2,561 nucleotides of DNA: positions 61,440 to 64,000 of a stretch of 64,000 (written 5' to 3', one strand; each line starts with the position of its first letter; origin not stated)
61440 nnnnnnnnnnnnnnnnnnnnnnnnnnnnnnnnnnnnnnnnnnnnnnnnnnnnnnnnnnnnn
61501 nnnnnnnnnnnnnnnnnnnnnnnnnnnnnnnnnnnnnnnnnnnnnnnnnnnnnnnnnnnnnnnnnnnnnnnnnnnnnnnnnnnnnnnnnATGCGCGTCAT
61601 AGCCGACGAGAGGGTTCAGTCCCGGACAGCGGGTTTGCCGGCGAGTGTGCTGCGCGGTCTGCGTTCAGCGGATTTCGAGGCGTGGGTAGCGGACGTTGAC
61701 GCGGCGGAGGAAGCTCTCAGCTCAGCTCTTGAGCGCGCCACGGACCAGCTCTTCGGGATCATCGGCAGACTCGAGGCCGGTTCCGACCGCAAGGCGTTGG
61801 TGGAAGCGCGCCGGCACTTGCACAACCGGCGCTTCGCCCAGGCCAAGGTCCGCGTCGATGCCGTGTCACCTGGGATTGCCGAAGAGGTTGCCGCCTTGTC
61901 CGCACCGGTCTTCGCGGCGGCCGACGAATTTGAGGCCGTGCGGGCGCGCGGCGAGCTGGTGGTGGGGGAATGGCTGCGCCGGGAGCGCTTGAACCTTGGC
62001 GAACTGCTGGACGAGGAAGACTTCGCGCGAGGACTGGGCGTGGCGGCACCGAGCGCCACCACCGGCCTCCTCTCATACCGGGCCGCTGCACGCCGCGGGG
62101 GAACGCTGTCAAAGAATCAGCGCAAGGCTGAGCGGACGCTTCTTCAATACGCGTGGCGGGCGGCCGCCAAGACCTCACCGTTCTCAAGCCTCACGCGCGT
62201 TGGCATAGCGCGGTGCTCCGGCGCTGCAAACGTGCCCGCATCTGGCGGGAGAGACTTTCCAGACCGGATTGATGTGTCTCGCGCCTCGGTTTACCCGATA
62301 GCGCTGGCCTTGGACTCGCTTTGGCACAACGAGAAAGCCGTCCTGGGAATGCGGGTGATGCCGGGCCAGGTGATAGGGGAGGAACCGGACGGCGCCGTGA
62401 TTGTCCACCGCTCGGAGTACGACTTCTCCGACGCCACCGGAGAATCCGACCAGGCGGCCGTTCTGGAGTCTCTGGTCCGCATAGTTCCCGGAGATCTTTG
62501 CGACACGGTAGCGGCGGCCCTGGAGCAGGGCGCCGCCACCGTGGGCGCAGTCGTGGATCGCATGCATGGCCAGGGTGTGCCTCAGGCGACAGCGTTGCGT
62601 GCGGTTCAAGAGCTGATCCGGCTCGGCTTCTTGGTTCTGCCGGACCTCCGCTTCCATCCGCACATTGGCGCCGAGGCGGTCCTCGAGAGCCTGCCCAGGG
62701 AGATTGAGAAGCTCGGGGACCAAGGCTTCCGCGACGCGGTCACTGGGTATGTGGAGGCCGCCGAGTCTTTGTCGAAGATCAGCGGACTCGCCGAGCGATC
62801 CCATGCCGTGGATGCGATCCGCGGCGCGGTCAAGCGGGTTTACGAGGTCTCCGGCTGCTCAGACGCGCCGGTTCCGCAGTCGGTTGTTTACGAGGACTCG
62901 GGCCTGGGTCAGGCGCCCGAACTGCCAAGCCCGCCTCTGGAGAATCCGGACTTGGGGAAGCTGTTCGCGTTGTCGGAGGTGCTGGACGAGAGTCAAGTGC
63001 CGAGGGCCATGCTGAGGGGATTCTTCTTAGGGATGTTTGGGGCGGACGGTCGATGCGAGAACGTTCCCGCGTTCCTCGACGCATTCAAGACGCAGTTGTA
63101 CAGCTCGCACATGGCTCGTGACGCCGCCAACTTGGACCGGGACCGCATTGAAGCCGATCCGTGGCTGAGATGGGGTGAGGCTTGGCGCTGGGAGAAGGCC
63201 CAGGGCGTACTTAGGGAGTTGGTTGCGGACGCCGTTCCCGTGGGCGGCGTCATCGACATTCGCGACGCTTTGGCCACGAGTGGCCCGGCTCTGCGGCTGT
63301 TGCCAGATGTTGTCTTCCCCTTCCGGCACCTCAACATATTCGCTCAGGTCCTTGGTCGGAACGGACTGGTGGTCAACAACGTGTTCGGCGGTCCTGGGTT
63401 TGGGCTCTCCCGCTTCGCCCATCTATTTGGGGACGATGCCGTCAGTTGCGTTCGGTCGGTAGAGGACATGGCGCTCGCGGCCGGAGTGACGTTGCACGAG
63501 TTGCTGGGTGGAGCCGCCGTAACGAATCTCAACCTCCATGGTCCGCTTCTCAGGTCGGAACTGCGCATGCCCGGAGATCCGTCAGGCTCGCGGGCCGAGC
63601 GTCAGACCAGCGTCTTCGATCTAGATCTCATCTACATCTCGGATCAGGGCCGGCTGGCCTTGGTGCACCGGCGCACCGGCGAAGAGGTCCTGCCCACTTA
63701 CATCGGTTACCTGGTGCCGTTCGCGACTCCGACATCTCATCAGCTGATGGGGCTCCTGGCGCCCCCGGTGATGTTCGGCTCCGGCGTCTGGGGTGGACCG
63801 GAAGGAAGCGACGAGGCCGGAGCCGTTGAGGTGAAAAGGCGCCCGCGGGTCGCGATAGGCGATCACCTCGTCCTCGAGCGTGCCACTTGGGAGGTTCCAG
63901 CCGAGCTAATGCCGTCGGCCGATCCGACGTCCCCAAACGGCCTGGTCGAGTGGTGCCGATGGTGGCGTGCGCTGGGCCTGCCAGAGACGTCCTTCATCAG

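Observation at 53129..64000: Unclassified RiPP gene cluster: YcaO + E1-like partner + SagB dehydrogenase + LanB dehydratase + RRE-M50 protease + two MerR regulators (cut by window end)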

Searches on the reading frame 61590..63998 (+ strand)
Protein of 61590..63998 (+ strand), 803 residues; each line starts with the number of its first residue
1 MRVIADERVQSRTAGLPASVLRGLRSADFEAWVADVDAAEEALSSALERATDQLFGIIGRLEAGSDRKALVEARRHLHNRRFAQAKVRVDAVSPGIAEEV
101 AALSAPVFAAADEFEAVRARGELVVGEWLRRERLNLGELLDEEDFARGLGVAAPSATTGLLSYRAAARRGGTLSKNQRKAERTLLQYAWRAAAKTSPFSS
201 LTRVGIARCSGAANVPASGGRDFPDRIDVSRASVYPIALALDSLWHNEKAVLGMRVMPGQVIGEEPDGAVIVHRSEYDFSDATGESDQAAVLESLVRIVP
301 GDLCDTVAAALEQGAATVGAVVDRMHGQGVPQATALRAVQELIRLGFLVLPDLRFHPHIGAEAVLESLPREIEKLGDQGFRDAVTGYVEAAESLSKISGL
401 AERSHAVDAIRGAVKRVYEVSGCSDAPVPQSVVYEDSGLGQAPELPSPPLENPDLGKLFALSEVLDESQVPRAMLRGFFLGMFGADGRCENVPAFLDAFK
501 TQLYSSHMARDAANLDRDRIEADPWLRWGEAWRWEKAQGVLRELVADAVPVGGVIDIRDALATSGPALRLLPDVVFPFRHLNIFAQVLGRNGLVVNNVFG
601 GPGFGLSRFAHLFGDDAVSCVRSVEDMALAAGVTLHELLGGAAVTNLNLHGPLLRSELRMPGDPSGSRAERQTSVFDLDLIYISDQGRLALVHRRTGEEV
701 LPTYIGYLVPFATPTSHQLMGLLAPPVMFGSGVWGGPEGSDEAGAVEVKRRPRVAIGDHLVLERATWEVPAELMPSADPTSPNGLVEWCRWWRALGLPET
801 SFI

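Call 6: search_protein_families(library=pfam, proteins=[window:61590-63998:+], max_evalue=0.01)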
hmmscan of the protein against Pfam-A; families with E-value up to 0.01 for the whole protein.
window:61590-63998:+ (803 aa): 1 family
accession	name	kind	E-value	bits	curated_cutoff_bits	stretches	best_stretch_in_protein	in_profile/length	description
PF04738.18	Lant_dehydr_N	-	9.8e-15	54.2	28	2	143-408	3-241/649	Lantibiotic dehydratase, N terminus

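Call 7: search_protein_families(library=ncbifam, proteins=[window:61590-63998:+], max_evalue=0.01)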
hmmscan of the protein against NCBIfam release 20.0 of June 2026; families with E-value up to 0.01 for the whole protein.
window:61590-63998:+ (803 aa): 0 families
